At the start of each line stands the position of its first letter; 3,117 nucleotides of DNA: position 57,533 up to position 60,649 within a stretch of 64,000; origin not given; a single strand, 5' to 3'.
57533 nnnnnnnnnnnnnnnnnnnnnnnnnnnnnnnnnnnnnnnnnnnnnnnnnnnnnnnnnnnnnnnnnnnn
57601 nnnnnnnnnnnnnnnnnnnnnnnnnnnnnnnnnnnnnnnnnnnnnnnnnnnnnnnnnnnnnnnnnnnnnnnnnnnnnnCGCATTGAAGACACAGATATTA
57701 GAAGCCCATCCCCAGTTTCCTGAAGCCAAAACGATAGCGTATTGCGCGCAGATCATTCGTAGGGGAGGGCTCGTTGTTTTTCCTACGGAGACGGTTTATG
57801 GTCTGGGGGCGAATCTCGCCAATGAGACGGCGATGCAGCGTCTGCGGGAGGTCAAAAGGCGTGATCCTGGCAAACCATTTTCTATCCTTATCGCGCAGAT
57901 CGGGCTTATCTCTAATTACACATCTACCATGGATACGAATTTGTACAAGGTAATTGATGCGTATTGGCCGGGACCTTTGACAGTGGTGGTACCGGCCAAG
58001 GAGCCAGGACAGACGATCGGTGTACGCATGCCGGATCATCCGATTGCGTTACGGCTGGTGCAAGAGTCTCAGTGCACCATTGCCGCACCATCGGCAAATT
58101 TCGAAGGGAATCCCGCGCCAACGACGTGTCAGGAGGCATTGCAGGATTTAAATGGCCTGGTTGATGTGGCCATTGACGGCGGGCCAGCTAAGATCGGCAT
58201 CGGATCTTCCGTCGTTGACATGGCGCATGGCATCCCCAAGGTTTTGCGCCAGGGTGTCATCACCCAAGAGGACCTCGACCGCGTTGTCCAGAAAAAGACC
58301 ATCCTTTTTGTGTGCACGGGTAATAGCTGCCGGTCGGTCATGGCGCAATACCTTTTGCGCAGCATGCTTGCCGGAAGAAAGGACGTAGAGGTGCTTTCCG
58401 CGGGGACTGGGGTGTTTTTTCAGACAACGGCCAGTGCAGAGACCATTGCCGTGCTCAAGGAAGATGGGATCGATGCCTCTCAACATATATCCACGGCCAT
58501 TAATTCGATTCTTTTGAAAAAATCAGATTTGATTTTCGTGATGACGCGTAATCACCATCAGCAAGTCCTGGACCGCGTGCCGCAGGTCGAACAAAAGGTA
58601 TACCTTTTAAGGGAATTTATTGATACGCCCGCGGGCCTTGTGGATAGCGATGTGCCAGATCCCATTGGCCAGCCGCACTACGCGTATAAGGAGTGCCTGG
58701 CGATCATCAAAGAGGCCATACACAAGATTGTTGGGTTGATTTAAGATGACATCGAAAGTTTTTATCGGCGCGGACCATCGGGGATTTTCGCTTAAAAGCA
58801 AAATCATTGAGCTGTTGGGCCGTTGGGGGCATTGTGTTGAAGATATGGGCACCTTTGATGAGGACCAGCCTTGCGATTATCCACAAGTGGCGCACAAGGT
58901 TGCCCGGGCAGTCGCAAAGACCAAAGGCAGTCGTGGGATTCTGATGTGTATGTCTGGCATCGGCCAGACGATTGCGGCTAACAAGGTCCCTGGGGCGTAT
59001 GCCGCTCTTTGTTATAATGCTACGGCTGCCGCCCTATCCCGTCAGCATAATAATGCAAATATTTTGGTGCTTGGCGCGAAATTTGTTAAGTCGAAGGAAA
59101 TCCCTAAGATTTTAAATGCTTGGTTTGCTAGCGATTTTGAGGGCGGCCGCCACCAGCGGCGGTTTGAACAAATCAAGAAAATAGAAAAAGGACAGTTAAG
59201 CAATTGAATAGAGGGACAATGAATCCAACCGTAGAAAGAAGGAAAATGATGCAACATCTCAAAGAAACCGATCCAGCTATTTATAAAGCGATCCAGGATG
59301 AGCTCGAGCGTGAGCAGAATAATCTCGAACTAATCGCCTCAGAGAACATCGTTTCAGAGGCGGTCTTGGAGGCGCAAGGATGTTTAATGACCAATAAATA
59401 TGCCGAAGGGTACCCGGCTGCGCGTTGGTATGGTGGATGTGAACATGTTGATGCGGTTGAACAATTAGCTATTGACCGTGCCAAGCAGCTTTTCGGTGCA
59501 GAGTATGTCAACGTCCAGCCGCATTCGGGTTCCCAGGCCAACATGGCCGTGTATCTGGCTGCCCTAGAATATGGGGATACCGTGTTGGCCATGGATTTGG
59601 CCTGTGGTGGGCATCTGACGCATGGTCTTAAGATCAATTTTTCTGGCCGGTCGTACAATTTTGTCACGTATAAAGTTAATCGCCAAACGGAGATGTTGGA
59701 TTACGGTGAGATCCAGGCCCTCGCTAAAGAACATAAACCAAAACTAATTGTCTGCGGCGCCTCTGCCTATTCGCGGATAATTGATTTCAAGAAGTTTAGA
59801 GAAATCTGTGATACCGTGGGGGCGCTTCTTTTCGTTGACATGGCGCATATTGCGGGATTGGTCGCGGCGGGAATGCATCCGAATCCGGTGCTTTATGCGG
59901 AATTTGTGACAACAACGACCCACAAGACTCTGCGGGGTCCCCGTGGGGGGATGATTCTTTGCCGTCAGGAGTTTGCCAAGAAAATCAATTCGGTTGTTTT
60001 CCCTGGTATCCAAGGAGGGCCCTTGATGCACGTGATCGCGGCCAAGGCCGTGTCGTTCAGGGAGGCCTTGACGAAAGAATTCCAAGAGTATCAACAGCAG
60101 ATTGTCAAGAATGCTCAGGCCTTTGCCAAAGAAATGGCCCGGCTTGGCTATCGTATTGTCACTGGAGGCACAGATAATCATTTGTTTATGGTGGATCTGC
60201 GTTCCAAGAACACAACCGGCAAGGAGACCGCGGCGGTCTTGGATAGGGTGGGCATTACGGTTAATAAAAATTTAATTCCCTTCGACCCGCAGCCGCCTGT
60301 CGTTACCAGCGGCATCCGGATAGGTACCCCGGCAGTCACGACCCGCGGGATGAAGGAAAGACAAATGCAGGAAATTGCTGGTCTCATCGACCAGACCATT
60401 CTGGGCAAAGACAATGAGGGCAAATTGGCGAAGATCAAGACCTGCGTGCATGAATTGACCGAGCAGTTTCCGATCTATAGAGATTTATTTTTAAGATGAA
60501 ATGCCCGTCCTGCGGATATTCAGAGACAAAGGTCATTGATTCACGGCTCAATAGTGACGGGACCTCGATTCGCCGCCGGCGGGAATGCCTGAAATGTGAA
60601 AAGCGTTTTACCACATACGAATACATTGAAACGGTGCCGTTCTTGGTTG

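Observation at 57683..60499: Rosetta-stone fusion of TsaC/YrdC (t6A tRNA modification) with a low-molecular-weight protein phosphatase, in a conserved ywlC-ywlE-rpiB-glyA neighbourhood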

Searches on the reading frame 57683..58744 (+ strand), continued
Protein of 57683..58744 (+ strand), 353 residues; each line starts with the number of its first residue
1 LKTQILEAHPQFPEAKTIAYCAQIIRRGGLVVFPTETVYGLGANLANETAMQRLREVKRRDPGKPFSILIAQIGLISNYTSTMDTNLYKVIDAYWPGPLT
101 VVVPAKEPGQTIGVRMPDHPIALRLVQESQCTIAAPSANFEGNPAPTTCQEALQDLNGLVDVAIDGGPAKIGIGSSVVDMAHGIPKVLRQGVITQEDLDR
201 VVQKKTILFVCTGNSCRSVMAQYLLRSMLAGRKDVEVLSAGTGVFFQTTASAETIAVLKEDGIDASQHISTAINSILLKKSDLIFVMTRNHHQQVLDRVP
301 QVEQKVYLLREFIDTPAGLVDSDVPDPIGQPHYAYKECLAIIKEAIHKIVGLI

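Call 65: list_cluster_members(proteins=[P0001, P0121, P0125, P0127, P0130, P0149, P0174, P0156, P0173, P0166])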
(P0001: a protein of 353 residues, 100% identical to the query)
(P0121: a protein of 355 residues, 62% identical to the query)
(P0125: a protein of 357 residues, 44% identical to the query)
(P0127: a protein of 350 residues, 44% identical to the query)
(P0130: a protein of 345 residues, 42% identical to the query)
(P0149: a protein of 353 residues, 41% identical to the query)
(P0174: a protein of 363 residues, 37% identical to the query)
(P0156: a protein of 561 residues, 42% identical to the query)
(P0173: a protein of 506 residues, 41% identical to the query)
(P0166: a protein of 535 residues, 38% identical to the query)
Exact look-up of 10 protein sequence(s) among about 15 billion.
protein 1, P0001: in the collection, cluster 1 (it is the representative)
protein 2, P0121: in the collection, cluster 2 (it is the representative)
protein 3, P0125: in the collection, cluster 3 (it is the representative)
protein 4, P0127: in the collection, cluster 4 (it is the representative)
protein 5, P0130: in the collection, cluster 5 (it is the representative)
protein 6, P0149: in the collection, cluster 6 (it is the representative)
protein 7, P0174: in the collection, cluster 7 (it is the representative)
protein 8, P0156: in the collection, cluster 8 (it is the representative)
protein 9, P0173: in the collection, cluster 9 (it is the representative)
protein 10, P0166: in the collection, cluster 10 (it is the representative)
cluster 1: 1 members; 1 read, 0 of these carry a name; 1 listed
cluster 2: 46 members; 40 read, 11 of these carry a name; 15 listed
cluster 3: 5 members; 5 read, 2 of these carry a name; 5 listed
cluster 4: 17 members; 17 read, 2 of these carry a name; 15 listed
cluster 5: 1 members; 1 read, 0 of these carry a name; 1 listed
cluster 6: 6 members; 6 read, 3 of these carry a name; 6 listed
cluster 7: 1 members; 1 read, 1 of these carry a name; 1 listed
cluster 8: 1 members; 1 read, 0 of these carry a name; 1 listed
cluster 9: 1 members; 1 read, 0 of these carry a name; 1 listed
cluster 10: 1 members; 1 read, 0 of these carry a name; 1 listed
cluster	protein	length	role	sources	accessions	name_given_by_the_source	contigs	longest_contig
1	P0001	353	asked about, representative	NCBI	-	-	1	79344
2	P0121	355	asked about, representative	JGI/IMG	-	-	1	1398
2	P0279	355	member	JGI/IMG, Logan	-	L-threonylcarbamoyladenylate synthase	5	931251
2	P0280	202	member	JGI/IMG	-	protein-tyrosine-phosphatase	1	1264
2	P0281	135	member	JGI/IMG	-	protein-tyrosine-phosphatase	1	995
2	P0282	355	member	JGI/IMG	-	tRNA threonylcarbamoyl adenosine modification protein (Sua5/YciO/YrdC/YwlC family)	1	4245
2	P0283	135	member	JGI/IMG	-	protein-tyrosine-phosphatase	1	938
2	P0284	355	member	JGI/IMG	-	tRNA threonylcarbamoyl adenosine modification protein (Sua5/YciO/YrdC/YwlC family)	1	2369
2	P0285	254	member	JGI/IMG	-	protein-tyrosine-phosphatase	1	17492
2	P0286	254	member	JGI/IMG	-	protein-tyrosine-phosphatase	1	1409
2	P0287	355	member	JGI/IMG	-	L-threonylcarbamoyladenylate synthase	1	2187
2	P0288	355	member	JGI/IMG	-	tRNA threonylcarbamoyl adenosine modification protein (Sua5/YciO/YrdC/YwlC family)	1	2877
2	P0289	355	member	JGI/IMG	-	L-threonylcarbamoyladenylate synthase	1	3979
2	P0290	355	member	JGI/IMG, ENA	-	-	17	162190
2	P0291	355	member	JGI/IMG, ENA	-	-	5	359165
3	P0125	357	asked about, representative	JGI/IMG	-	-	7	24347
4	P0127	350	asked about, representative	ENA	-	-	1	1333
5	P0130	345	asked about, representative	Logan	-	-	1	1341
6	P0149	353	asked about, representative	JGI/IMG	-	tRNA threonylcarbamoyl adenosine modification protein (Sua5/YciO/YrdC/YwlC family)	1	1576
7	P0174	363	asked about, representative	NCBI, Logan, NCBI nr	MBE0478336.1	threonylcarbamoyl-AMP synthase [Candidatus Aerophobetes bacterium]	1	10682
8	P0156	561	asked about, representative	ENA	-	-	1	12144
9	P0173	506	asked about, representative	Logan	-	-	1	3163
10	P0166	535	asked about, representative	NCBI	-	-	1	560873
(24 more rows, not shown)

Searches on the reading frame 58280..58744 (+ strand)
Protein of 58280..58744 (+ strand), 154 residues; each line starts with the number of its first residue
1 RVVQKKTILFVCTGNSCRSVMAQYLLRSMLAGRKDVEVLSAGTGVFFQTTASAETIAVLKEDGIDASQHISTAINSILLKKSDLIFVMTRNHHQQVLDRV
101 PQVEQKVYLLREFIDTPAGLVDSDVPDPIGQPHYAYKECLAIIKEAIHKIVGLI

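Call 20: search_solved_structures(query=window:58280-58744:+, max_evalue=1e-8, show_alignments=4)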
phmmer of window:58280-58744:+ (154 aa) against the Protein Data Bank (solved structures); distinct sequences matched with E-value up to 1e-8: 23.
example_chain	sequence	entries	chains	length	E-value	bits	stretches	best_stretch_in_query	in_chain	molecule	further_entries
4egs_A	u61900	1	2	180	5.7e-20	75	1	7-151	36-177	Ribose 5-phosphate isomerase RpiB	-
4pic_A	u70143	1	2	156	1.5e-17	67.2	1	8-140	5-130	Arginine phosphatase Ywle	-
1zgg_A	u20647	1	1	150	4.4e-16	62.4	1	8-149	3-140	Putative low molecular weight protein-tyrosine-phosphatase ywlE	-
4kk3_A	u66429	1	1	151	4.5e-16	62.4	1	8-149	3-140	Low molecular weight protein-tyrosine-phosphatase YwlE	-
4eti_A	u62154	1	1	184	5.9e-16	62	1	7-148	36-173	Low molecular weight protein-tyrosine-phosphatase ywlE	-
2wmy_A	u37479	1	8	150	1.1e-14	57.9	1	7-146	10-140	PUTATIVE ACID PHOSPHATASE WZB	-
4kk4_A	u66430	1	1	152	1.2e-14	57.7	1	8-149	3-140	Low molecular weight protein-tyrosine-phosphatase YwlE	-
4etn_A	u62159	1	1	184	1.5e-14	57.4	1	7-148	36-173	Low molecular weight protein-tyrosine-phosphatase ywlE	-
2wja_A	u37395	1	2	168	7.7e-14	55.1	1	7-146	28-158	PUTATIVE ACID PHOSPHATASE WZB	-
7dhd_A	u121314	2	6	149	2.5e-12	50.2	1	7-147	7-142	Protein-tyrosine-phosphatase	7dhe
2luo_A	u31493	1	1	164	7.6e-12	48.7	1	8-147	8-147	LOW MOLECULAR WEIGHT PROTEIN-TYROSINE-PHOSPHATASE A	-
1u2p_A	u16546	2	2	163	7.6e-12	48.7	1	8-147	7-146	low molecular weight protein-tyrosine-phosphatase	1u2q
7dhf_A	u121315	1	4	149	4.6e-11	46.1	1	7-147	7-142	Protein-tyrosine-phosphatase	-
1lk0_A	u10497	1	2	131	7.9e-11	45.4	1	4-103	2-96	arsenate reductase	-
1ljl_A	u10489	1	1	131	1.2e-10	44.7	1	4-94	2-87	arsenate reductase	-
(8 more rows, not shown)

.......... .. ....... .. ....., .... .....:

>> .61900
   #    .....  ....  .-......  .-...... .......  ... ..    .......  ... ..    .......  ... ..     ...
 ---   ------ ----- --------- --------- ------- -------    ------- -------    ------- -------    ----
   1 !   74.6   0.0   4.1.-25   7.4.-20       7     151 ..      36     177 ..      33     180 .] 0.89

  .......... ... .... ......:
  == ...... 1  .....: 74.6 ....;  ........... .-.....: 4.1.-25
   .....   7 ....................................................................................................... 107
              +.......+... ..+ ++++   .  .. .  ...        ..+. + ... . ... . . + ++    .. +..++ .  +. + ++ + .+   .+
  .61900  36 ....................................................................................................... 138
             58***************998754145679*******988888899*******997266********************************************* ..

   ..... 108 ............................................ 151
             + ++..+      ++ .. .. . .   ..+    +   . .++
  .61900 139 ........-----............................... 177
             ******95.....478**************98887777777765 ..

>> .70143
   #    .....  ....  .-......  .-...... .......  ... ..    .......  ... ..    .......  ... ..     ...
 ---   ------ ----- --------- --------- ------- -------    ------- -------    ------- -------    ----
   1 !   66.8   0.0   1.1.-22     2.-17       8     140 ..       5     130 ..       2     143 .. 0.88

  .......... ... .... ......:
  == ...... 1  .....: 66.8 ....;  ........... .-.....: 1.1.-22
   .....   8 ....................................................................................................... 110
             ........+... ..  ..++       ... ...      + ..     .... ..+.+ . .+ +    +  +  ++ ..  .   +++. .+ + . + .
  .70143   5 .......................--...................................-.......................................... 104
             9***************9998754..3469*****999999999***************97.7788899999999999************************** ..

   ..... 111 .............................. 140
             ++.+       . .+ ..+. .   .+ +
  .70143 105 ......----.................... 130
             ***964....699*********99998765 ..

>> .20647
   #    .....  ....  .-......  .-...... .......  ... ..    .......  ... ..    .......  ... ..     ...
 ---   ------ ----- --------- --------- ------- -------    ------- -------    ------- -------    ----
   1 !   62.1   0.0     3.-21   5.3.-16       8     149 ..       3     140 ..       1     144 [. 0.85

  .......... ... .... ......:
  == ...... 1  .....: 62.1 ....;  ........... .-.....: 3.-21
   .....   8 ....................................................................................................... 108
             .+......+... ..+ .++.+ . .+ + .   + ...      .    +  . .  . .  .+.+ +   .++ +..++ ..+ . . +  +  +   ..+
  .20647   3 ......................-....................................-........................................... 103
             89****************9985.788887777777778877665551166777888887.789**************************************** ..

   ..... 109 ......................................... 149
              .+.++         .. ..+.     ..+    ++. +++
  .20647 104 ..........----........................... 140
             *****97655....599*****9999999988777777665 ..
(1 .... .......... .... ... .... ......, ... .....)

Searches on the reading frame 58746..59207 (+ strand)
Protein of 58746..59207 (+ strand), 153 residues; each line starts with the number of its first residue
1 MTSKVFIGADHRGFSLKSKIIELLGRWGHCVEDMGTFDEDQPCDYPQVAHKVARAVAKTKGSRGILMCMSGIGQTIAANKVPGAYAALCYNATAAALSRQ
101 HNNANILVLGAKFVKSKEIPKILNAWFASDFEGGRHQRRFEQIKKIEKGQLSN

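Call 3: search_protein_families(library=pfam, proteins=[window:58746-59207:+], max_evalue=0.01)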
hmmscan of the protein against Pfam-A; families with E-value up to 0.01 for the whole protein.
window:58746-59207:+ (153 aa): 1 family
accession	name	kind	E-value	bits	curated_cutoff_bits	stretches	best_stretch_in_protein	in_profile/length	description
PF02502.23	LacAB_rpiB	-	7.3e-51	172.2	24.7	1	5-143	1-138/138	Ribose/Galactose Isomerase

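Call 4: search_protein_families(library=ncbifam, proteins=[window:58746-59207:+], max_evalue=0.01)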
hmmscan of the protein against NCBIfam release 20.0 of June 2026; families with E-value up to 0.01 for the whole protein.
window:58746-59207:+ (153 aa): 12 families
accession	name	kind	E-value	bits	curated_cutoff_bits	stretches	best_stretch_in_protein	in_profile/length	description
NF004051.0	PRK05571.1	subfamily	1.7e-51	173.9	135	1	3-148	2-147/149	ribose-5-phosphate isomerase B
TIGR00689.1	rpiB_lacA_lacB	subfamily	6.8e-50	168.7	88.3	1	5-148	1-144/145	RpiB/LacA/LacB family sugar-phosphate isomerase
TIGR01120.1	rpiB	equivalog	3e-43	147.2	138.65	1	4-147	1-143/143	ribose 5-phosphate isomerase B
TIGR02133.1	RPI_actino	equivalog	6.5e-36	123.4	168.2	1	4-147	2-146/148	ribose-5-phosphate isomerase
NF006381.0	PRK08622.1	equivalog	3.8e-26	91.9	234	1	4-148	2-146/171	galactose-6-phosphate isomerase subunit LacB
NF051858.1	EryPhIsonDerIRhiz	equivalog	4.6e-24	85.2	240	1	4-145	2-145/150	D-erythrulose-4-phosphate isomerase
NF006380.0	PRK08621.1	equivalog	1.7e-23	83.6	164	1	4-146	2-141/142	galactose-6-phosphate isomerase subunit LacA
TIGR01119.1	lacB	equivalog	4.5e-19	68.8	312.55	1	4-147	2-145/171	galactose-6-phosphate isomerase subunit LacB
NF009257.0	PRK12613.1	equivalog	3.1e-18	66.3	243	1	5-146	3-140/141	galactose-6-phosphate isomerase subunit LacA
NF009258.0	PRK12615.1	equivalog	4.6e-17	62.4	325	1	4-140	2-137/171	galactose-6-phosphate isomerase subunit LacB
TIGR01118.1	lacA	equivalog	4.1e-16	59.4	181.1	1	5-145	3-140/141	galactose-6-phosphate isomerase subunit LacA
NF006753.0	PRK09273.1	equivalog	0.00022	20.7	137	1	66-130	69-137/211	hypothetical protein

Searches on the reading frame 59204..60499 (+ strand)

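Call 3: search_protein_families(library=pfam, proteins=[window:59204-60499:+], max_evalue=0.01)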
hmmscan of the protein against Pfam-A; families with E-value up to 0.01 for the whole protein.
window:59204-60499:+ (431 aa): 2 families
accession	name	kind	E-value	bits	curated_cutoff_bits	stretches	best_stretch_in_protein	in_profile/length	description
PF00464.25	SHMT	-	3.3e-170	566.4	27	1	19-395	1-399/399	Serine hydroxymethyltransferase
PF00155.27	Aminotran_1_2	-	1.3e-12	48.1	19.7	1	76-384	38-355/361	Aminotransferase class I and II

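Call 4: search_protein_families(library=ncbifam, proteins=[window:59204-60499:+], max_evalue=0.01)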
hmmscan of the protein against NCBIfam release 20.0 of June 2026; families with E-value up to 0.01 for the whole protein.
window:59204-60499:+ (431 aa): 14 families
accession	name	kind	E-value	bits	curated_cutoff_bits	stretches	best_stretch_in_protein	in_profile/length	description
NF000586.1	PRK00011.1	subfamily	1.1e-193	643.6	335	1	23-425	1-404/404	serine hydroxymethyltransferase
NF010094.0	PRK13580.1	equivalog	1.9e-144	482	735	2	126-400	170-446/496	glycine hydroxymethyltransferase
TIGR04506.1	F_threo_transal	equivalog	9.8e-35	120.4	650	1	75-410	65-392/609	fluorothreonine transaldolase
NF005394.0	PRK06939.1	equivalog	7.5e-11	41.4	460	1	107-363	109-362/397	glycine C-acetyltransferase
TIGR01822.1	2am3keto_CoA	equivalog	3.3e-08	32.9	493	1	170-362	162-357/393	glycine C-acetyltransferase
TIGR00858.1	bioF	equivalog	6.2e-08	31.8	426.45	1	107-354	88-330/365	8-amino-7-oxononanoate synthase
NF047599.1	SerpalmtaseBetaP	equivalog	1.5e-07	30.5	500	1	108-363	111-361/394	serine palmitoyltransferase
NF047603.1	SerpalmtaseAlphaP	equivalog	7.2e-07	28.2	670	1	92-362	98-363/399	serine palmitoyltransferase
NF005526.0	PRK07179.1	equivalog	6.5e-06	25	428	1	179-319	182-327/407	alpha-hydroxyketone-type quorum-sensing autoinducer synthase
TIGR03576.1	pyridox_MJ0158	hypoth_equivalog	1.1e-05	24.7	304.45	1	169-278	127-243/346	TIGR03576 family pyridoxal phosphate-dependent enzyme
TIGR01977.1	am_tr_V_EF2568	hypoth_equivalog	0.00018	20.7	377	1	157-256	117-214/376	cysteine desulfurase family protein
TIGR01821.1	5aminolev_synth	equivalog_domain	0.00056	18.9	338.55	1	159-355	158-357/402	5-aminolevulinate synthase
NF005697.0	PRK07505.1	subfamily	0.0015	17.2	342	1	165-312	169-325/405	hypothetical protein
NF006463.0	PRK08861.1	equivalog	0.0048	15.9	670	1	149-258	107-220/388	O-succinylhomoserine (thiol)-lyase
